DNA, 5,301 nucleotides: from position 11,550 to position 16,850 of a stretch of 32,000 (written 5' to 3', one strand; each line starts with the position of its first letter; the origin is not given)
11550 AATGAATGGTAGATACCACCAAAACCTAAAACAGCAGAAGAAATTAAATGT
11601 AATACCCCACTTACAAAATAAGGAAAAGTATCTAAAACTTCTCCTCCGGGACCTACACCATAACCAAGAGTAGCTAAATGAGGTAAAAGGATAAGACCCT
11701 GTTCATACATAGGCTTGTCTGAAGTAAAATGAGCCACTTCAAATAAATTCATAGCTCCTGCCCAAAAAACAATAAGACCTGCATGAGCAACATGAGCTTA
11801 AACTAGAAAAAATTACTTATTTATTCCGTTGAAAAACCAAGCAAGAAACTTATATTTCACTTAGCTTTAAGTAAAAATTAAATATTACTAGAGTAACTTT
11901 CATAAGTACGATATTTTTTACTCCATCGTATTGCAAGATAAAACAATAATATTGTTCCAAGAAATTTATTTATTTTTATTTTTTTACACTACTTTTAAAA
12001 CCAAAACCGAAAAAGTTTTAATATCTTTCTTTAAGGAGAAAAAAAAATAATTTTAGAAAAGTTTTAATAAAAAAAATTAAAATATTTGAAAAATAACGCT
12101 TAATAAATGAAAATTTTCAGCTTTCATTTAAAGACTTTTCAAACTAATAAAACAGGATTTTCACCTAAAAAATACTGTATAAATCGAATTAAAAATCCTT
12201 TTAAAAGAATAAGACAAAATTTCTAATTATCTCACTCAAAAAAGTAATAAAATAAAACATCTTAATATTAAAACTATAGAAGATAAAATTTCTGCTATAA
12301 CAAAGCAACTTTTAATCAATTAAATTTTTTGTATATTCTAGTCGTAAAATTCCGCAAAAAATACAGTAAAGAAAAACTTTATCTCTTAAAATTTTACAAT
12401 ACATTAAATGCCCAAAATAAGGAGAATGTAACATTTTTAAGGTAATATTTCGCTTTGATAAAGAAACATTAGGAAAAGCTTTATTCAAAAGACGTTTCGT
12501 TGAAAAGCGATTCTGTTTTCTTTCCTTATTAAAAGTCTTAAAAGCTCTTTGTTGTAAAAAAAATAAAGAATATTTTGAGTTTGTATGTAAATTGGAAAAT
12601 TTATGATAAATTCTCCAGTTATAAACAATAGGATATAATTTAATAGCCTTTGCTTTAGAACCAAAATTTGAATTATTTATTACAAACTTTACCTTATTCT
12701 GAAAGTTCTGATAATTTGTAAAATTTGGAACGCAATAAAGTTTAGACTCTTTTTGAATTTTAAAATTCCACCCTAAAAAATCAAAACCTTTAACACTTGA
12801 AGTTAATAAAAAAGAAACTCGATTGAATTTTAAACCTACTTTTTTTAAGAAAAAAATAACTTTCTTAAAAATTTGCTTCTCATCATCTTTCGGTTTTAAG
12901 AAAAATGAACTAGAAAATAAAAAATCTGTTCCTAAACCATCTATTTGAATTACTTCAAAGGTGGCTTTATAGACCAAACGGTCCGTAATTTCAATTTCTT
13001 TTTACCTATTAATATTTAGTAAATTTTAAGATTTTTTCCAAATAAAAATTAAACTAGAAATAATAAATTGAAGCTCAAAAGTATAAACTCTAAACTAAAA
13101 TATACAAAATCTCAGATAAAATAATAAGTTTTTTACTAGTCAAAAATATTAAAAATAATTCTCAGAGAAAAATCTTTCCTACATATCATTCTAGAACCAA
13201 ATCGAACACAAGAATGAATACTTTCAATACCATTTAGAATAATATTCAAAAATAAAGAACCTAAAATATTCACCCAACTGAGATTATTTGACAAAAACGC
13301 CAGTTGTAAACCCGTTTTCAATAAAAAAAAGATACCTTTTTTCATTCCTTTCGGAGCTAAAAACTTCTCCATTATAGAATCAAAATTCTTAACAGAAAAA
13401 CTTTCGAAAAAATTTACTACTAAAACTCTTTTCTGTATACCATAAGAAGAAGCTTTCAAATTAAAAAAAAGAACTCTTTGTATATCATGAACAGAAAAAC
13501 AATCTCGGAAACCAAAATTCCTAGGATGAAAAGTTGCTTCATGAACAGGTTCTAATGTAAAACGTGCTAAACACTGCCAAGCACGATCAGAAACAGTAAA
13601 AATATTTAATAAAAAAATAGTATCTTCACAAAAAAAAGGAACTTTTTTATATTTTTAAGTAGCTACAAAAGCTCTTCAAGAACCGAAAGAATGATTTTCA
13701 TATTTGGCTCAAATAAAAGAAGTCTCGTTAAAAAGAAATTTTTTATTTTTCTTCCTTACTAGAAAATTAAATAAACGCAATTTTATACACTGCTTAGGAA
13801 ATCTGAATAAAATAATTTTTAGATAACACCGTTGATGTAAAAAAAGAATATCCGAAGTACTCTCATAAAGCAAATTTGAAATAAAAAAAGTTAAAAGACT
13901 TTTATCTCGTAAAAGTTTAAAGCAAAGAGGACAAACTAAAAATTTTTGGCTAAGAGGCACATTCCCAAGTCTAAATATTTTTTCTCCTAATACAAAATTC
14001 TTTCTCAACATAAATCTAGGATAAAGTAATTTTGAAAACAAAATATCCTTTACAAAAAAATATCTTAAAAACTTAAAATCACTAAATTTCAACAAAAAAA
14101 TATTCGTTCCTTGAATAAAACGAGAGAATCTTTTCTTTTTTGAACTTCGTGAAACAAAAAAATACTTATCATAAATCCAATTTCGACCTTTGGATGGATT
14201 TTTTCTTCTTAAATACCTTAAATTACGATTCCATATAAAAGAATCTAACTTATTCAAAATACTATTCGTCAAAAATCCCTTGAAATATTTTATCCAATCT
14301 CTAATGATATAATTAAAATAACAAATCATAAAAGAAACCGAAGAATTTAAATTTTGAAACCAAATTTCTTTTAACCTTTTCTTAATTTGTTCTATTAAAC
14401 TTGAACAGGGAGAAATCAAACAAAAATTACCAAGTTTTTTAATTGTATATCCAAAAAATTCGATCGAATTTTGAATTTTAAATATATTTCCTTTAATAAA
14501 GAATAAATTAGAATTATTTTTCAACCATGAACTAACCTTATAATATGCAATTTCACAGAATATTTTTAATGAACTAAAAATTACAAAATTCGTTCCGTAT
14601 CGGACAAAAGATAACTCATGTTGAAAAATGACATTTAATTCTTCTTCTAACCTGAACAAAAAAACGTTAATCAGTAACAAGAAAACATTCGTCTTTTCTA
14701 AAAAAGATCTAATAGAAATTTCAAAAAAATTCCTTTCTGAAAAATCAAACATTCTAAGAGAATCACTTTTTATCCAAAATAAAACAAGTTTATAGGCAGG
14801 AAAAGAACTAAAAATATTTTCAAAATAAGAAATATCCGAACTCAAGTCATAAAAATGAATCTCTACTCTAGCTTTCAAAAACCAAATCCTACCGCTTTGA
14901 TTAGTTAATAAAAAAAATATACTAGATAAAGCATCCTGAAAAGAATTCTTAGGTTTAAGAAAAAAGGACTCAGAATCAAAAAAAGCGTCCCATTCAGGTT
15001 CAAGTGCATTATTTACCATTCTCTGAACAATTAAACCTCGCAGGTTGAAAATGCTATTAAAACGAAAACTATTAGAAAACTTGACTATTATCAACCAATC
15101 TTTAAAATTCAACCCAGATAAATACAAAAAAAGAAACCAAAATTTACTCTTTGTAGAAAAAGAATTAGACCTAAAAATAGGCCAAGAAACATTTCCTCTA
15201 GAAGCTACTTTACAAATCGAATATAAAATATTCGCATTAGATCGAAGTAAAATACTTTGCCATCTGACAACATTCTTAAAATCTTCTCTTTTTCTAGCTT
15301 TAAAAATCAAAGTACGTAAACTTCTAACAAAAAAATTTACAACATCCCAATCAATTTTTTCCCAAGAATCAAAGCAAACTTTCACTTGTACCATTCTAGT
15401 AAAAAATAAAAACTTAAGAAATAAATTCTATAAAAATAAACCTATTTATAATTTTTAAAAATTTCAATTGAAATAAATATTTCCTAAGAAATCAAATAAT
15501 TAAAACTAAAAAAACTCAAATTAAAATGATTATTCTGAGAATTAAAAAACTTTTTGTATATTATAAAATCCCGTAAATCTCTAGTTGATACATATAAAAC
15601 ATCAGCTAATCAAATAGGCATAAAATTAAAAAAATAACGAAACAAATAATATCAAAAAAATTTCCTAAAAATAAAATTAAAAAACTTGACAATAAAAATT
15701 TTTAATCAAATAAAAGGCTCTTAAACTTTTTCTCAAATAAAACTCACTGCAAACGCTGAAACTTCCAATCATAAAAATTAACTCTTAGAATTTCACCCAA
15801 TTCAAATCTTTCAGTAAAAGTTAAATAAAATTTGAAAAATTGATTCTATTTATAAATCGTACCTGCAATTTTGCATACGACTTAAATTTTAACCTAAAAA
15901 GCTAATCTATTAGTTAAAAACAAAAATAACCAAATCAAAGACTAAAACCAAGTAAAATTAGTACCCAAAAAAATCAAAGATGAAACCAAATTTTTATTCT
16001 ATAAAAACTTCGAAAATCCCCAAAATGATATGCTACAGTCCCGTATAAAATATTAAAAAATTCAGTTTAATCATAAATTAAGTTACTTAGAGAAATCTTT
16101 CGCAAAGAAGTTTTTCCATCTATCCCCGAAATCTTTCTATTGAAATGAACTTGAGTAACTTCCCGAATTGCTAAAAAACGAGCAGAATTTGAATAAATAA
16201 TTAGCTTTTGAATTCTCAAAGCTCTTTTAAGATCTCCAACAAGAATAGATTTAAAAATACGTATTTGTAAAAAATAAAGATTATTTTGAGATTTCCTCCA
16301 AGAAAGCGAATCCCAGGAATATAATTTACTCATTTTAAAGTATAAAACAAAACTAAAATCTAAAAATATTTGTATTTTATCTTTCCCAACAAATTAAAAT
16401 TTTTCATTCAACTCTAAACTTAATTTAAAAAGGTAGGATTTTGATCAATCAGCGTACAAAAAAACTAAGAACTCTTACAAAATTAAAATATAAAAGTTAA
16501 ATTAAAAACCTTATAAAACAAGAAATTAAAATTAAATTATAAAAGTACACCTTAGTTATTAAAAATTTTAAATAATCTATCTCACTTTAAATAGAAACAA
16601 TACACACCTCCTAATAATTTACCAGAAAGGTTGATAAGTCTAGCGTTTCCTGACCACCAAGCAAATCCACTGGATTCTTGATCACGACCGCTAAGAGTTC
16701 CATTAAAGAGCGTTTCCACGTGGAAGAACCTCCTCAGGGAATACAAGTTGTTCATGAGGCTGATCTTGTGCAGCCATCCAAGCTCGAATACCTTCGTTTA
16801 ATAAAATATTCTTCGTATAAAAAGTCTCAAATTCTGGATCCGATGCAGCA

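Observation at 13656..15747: ORF-bearing group II intron inserted between the RT0 linker and RT1 of the host maturase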

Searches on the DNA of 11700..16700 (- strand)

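Call 15: search_rna_families(source=window, start=11700, end=16700, threshold=evalue, max_evalue=10, show_alignments=4)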
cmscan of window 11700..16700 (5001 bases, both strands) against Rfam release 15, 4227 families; matches with E-value up to 10: 4.
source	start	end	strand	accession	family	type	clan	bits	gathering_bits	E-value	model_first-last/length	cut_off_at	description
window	12642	12713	+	RF01564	DdR14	Gene; snRNA; snoRNA; CD-box;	-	24.7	80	6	1-65/65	no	D. discoideum snoRNA DdR14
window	12851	12913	+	RF03996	mir-3012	Gene; miRNA;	-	20.7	90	3.1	1-68/68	no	mir-3012 microRNA precursor family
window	12513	12548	-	RF02444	SpR10_sRNA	Gene; sRNA;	-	19.5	50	0.82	1-47/47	no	Streptococcus sRNA SpR10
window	13247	13377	-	RF00168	Lysine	Cis-reg; riboswitch;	-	15.4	30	1.1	1-182/182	no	Lysine riboswitch aptamer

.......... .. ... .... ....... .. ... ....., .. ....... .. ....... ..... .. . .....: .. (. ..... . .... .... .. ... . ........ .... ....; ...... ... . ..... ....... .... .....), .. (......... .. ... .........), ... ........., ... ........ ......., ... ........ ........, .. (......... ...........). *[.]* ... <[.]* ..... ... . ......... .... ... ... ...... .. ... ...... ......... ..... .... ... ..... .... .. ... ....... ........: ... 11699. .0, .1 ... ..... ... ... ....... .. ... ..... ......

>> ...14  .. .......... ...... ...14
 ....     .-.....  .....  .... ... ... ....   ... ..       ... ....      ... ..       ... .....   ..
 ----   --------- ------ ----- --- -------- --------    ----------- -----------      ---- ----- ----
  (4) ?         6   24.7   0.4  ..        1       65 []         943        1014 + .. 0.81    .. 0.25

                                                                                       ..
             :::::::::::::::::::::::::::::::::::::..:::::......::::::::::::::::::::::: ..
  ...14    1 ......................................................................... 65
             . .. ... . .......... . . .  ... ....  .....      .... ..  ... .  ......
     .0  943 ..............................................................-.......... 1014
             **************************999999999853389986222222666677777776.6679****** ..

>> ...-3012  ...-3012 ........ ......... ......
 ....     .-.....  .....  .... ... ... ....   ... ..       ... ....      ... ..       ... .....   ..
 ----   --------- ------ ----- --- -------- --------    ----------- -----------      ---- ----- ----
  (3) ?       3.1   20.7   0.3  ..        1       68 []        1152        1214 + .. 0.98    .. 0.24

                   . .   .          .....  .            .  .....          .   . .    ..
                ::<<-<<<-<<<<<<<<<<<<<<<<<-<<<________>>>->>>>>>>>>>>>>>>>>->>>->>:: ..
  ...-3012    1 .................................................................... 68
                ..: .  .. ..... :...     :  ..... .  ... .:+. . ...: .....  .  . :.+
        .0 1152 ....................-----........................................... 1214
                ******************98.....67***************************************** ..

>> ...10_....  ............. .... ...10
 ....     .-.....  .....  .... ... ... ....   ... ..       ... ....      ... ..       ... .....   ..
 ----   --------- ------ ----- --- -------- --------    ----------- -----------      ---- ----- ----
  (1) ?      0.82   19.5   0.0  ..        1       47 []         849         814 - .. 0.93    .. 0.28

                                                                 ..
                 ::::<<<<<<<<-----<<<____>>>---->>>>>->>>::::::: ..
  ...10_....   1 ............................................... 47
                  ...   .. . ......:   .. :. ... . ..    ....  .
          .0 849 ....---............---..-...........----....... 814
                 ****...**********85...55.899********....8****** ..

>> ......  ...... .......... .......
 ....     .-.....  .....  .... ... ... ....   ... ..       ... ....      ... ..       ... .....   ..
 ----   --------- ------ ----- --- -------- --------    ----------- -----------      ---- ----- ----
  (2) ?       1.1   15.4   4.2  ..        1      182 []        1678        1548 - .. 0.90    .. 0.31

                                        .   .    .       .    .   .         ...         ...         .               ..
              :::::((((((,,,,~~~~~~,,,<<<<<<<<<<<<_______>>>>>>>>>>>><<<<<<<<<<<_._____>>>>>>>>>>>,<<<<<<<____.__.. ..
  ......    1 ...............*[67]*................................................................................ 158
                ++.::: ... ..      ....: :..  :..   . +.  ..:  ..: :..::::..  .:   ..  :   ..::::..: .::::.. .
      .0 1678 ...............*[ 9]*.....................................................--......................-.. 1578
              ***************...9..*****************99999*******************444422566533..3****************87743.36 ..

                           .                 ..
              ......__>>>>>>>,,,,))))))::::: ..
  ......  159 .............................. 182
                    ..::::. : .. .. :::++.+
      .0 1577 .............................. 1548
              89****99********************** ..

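Call 25: search_rna_families(sources=[L006, L007, L008, L009], threshold=evalue, max_evalue=1, show_alignments=2)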
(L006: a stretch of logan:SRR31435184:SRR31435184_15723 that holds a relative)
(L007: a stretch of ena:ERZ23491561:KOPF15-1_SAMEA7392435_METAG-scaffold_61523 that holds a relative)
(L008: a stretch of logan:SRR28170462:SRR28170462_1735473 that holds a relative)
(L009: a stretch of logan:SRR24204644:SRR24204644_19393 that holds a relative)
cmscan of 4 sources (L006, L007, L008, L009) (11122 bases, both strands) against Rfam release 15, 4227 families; matches with E-value up to 1: 3.
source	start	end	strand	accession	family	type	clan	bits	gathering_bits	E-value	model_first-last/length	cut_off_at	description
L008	2656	2728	+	RF00029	Intron_gpII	Intron;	-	65.5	40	2.1e-11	1-77/77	no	Group II catalytic intron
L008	2658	2691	+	RF04356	Plastid-ndhA-ndhB-1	Intron;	CL00155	29.3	61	0.002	9-42/49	no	Plastid-ndhA-ndhB-1 group II-D5 intron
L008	2649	2695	+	RF04336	Plastid-petD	Intron;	-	29.1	65.5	0.0087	1-47/47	no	Plastid-petD group II-D5 intron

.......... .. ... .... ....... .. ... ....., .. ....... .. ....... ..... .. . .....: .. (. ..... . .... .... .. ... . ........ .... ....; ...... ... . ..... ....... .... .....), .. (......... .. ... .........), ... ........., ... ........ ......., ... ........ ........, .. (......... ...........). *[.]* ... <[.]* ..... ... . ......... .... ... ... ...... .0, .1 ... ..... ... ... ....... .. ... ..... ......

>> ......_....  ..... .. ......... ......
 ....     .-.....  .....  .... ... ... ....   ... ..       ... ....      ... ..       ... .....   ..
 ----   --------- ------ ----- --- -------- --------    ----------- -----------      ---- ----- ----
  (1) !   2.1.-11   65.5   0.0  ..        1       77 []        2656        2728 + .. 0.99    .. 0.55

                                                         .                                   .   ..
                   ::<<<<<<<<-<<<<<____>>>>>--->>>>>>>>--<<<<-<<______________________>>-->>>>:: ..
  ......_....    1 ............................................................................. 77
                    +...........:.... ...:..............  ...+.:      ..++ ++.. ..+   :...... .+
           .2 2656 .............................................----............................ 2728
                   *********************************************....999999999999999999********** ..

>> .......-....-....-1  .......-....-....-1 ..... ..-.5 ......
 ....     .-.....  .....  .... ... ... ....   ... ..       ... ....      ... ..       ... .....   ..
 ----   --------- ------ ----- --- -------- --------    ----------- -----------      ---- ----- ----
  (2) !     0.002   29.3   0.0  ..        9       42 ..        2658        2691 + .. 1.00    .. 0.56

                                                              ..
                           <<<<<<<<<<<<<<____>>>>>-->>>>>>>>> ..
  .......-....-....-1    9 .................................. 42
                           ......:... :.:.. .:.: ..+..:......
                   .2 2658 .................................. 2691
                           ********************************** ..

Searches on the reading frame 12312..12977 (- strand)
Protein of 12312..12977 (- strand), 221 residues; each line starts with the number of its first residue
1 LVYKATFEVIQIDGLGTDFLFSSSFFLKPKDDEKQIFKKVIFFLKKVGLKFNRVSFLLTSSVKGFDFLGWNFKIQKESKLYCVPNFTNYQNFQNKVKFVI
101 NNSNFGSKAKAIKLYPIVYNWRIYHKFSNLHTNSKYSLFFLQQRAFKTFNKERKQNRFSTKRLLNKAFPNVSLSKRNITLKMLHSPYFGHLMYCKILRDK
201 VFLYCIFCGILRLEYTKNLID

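Call 5: search_protein_families(library=pfam, proteins=[window:12312-12977:-], max_evalue=1)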
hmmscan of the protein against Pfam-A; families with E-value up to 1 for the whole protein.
window:12312-12977:- (221 aa): 1 family
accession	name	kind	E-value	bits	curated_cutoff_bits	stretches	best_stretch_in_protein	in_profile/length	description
PF13821.11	DUF4187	-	0.56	10.5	29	0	195-210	20-34/54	Domain of unknown function (DUF4187)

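Call 52: find_encoding_contigs(protein=window:12312-12977:-, flank=10000, max_places=10)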
Protein window:12312-12977:- (221 aa): 6 contigs read that carry it; 4 places shown.
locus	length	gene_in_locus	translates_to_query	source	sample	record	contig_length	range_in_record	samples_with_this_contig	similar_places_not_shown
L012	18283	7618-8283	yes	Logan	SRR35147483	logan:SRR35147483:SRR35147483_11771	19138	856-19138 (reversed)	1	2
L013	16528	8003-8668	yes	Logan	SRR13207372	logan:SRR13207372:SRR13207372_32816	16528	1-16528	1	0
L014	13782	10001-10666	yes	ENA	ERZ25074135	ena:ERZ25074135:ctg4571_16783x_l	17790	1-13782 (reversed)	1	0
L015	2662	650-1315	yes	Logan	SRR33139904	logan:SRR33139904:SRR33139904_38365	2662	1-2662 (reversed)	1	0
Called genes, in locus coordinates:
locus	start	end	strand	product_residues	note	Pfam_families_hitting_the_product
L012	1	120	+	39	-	?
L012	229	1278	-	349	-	PF00493:MCM (faint), PF07728:AAA_5 (faint), PF13401:AAA_22 (weak), PF01078:Mg_chelatase, PF17863:AAA_lid_2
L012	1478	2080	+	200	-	PF00124:Photo_RC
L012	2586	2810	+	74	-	PF00124:Photo_RC (weak)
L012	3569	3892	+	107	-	PF00124:Photo_RC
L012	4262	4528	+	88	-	PF13655:RVT_N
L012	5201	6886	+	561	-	PF13655:RVT_N, PF08388:GIIM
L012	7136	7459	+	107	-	-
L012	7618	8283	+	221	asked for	-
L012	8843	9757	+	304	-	PF00421:PSII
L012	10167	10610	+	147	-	PF00421:PSII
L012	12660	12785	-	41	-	PF00283:Cytochrom_B559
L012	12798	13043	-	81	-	PF00283:Cytochrom_B559, PF00284:Cytochrom_B559a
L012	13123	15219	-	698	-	PF00223:PsaA_PsaB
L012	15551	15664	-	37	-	PF00223:PsaA_PsaB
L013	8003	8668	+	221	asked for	-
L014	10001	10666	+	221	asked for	-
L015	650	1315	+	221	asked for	-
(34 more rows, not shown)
